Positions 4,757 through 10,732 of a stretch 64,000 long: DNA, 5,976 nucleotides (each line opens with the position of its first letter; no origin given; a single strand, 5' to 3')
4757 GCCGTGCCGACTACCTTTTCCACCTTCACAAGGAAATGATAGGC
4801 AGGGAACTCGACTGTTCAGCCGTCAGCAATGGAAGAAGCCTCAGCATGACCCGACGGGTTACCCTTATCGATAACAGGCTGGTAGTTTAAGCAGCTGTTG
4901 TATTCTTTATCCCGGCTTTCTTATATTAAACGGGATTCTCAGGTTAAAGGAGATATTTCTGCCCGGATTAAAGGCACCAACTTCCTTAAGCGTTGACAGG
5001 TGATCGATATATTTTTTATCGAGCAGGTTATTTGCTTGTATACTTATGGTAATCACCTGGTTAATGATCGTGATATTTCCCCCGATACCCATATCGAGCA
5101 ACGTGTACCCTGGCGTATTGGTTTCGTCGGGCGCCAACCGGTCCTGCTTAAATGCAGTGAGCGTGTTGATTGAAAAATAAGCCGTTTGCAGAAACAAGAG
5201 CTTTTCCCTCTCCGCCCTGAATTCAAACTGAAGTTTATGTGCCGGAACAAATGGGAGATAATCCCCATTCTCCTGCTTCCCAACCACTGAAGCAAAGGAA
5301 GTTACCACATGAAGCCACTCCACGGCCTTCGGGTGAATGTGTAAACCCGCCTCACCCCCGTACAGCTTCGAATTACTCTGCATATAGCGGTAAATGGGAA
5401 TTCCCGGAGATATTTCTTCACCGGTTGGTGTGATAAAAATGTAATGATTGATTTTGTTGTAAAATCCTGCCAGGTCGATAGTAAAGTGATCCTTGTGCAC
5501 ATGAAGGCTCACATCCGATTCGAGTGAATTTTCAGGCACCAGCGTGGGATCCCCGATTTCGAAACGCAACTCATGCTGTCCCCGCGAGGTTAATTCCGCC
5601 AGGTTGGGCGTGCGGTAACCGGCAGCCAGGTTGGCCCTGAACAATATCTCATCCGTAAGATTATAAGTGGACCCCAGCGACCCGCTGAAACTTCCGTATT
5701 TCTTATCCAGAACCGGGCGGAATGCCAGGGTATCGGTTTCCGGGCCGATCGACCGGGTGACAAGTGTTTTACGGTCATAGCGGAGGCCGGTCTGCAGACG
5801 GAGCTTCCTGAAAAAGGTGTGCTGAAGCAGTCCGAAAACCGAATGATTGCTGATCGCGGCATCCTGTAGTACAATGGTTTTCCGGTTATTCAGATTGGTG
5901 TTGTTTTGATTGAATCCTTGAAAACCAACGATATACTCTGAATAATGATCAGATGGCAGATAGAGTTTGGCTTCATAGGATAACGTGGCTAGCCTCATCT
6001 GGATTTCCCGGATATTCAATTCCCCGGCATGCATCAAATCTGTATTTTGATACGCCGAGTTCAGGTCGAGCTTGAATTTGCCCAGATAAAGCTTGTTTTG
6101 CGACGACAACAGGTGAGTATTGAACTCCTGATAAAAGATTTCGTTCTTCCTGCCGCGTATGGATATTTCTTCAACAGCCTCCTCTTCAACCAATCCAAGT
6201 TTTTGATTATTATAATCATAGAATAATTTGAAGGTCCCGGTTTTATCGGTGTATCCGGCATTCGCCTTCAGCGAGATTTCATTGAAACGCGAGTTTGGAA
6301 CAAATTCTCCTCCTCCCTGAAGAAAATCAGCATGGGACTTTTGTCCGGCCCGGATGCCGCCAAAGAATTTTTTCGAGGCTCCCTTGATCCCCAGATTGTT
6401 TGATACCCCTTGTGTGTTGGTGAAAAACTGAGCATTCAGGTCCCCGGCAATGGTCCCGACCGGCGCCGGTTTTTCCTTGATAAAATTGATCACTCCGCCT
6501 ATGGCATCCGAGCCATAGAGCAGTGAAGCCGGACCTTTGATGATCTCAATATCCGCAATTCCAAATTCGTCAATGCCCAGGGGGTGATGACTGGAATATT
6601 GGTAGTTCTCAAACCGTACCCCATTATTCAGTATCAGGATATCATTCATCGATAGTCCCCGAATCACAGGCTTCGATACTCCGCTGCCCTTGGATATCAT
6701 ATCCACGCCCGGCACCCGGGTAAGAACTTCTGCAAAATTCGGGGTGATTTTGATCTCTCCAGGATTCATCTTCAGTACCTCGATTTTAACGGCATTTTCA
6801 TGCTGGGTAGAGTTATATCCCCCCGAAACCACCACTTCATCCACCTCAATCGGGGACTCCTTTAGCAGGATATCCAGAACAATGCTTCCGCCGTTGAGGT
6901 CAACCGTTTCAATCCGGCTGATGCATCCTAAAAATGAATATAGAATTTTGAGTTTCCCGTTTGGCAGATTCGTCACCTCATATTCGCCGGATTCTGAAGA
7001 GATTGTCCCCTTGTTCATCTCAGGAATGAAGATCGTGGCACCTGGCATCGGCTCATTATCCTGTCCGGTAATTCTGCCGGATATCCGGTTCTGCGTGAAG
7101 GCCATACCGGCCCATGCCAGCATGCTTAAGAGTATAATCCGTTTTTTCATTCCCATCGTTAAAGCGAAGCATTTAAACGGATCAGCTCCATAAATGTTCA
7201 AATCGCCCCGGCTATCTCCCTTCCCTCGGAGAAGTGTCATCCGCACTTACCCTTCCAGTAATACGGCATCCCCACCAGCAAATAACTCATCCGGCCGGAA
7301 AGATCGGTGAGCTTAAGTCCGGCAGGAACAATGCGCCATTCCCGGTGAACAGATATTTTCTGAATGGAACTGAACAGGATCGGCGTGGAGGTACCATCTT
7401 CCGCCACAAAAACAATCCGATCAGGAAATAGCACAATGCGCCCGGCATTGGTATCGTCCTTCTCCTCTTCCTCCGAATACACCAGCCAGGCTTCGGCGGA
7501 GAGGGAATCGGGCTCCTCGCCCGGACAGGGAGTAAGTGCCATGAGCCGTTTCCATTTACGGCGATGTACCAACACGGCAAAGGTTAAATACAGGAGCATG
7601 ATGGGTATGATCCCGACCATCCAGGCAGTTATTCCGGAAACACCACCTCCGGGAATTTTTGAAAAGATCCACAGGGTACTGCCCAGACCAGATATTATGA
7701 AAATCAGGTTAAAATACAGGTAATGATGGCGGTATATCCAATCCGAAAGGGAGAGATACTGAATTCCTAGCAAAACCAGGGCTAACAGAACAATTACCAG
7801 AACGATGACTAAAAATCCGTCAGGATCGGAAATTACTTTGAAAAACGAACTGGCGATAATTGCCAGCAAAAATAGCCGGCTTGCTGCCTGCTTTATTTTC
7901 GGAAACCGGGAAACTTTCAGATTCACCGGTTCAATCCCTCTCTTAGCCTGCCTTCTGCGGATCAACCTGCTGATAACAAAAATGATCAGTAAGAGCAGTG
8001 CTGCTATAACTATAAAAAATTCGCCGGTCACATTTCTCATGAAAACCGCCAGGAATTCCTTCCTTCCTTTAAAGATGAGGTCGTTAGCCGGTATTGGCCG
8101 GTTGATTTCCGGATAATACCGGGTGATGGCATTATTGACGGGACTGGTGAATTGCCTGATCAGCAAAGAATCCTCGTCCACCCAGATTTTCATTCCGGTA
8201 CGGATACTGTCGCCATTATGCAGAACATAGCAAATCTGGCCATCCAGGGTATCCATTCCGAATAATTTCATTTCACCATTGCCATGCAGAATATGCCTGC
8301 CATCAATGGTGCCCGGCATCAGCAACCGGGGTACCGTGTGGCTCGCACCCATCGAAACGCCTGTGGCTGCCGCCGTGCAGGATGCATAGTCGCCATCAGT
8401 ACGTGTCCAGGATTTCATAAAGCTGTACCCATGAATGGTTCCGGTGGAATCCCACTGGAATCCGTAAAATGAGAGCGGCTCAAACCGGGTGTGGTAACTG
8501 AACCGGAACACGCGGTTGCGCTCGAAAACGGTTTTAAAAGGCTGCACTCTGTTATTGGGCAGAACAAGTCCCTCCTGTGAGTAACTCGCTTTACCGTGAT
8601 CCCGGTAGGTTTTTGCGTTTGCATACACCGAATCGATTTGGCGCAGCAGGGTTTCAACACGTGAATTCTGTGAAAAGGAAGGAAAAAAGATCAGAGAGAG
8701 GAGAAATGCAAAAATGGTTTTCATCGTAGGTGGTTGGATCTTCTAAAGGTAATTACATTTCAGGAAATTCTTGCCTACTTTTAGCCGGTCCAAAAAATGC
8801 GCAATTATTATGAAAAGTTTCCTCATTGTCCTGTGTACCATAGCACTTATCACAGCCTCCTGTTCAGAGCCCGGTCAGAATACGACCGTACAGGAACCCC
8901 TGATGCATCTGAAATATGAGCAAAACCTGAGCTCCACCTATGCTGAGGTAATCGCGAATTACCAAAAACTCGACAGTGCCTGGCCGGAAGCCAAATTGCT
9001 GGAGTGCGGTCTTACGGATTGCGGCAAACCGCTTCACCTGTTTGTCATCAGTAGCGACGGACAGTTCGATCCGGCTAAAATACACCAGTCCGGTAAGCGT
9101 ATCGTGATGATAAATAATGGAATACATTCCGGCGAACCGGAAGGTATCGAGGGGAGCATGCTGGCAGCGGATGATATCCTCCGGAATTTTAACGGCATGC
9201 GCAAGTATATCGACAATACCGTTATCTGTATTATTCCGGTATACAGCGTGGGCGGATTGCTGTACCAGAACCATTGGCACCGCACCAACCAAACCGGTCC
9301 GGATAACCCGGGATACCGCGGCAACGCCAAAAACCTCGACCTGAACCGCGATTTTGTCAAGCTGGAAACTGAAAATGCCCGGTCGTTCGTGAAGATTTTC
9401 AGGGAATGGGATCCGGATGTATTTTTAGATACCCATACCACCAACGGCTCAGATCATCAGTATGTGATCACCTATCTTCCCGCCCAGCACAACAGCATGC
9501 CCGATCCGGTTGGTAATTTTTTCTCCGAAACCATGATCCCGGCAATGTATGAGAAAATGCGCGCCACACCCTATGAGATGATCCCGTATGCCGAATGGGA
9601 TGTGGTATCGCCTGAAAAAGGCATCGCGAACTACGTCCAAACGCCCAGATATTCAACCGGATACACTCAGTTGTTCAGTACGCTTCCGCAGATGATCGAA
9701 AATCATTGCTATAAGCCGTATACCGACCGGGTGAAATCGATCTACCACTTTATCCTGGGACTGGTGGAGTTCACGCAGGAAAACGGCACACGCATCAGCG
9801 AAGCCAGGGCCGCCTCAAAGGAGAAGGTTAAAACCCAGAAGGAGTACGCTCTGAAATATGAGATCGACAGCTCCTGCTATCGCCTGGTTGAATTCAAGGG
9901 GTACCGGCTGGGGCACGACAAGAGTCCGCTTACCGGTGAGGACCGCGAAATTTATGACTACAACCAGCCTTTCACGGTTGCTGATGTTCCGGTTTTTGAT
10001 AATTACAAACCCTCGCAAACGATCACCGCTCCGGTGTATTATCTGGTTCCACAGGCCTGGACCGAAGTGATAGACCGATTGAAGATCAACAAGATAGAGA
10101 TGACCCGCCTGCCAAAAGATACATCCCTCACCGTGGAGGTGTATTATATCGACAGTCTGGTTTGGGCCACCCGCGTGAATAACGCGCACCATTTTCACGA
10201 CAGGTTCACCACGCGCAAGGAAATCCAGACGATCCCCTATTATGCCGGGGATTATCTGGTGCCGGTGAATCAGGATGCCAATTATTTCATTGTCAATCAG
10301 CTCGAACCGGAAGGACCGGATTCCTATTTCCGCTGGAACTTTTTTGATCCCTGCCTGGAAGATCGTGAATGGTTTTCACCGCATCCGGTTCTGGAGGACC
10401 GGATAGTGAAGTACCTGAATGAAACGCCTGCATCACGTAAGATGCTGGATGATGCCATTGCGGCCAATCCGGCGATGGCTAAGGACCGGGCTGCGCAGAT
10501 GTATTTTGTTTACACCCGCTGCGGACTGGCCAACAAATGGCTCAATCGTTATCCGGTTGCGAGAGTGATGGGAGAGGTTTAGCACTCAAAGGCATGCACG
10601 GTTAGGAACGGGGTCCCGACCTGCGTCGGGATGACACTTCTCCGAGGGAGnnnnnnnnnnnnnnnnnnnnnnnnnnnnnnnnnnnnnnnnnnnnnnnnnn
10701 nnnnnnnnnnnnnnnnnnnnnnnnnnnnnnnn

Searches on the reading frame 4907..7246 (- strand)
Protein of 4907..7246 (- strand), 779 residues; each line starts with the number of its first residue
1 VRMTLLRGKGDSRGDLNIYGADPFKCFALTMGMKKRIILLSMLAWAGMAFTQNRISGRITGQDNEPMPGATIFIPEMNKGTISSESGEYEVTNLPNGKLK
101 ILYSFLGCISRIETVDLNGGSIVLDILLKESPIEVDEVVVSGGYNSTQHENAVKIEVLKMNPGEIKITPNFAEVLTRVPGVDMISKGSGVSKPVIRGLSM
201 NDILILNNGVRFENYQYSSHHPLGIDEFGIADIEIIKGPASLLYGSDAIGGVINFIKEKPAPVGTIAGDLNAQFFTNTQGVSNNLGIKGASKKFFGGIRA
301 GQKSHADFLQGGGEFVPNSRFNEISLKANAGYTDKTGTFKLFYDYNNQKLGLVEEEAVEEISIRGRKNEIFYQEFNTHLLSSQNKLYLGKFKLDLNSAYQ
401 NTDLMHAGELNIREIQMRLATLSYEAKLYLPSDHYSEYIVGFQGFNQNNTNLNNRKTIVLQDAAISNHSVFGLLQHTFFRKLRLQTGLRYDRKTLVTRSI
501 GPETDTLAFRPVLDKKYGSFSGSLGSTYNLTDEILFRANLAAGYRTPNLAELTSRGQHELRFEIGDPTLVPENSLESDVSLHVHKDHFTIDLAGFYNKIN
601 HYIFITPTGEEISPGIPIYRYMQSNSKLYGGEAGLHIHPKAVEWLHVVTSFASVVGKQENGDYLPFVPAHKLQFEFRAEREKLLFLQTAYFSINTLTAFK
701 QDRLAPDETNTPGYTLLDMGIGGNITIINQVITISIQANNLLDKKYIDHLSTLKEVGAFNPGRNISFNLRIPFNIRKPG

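Call 72: search_protein_families(library=pfam, proteins=[window:4907-7246:-], max_evalue=0.0001)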
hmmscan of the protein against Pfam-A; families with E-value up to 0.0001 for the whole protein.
window:4907-7246:- (779 aa): 4 families
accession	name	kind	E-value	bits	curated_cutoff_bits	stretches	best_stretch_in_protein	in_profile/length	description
PF00593.30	TonB_dep_Rec_b-barrel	-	9.9e-33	115.1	27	1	309-741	63-436/436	TonB dependent receptor-like, beta-barrel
PF07715.20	Plug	-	3.4e-18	66.6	23.9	1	169-252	23-107/107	TonB-dependent Receptor Plug Domain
PF13715.12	CarbopepD_reg_2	-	5.9e-18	65.1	32.2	1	55-140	1-88/88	CarboxypepD_reg-like domain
PF13620.12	CarboxypepD_reg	-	1.4e-09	38.6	32.3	1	55-120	2-72/82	Carboxypeptidase regulatory-like domain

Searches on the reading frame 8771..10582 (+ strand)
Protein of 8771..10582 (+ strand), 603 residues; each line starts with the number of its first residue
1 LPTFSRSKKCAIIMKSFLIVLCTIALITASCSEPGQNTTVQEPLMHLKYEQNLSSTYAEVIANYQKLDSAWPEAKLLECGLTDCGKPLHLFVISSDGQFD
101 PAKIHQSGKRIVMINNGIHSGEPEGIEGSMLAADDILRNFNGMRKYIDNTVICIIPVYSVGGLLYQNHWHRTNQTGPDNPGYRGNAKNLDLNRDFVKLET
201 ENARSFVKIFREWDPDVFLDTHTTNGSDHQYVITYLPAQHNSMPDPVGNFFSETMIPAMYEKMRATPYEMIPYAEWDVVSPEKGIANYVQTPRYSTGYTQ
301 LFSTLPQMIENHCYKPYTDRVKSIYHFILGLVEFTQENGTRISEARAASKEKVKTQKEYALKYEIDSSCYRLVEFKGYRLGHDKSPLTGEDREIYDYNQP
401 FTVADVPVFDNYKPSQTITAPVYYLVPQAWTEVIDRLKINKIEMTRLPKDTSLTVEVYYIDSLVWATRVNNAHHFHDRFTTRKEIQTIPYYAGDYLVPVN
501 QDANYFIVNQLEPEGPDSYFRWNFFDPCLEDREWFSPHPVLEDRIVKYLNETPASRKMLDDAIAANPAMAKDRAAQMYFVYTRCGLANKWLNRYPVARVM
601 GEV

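Call 72: search_protein_families(library=pfam, proteins=[window:8771-10582:+], max_evalue=0.0001)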
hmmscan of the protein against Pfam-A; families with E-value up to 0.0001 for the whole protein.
window:8771-10582:+ (603 aa): 1 family
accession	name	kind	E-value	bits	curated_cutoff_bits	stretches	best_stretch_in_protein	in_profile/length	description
PF00246.29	Peptidase_M14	-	5e-10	39.9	21.6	1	66-198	7-136/286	Zinc carboxypeptidase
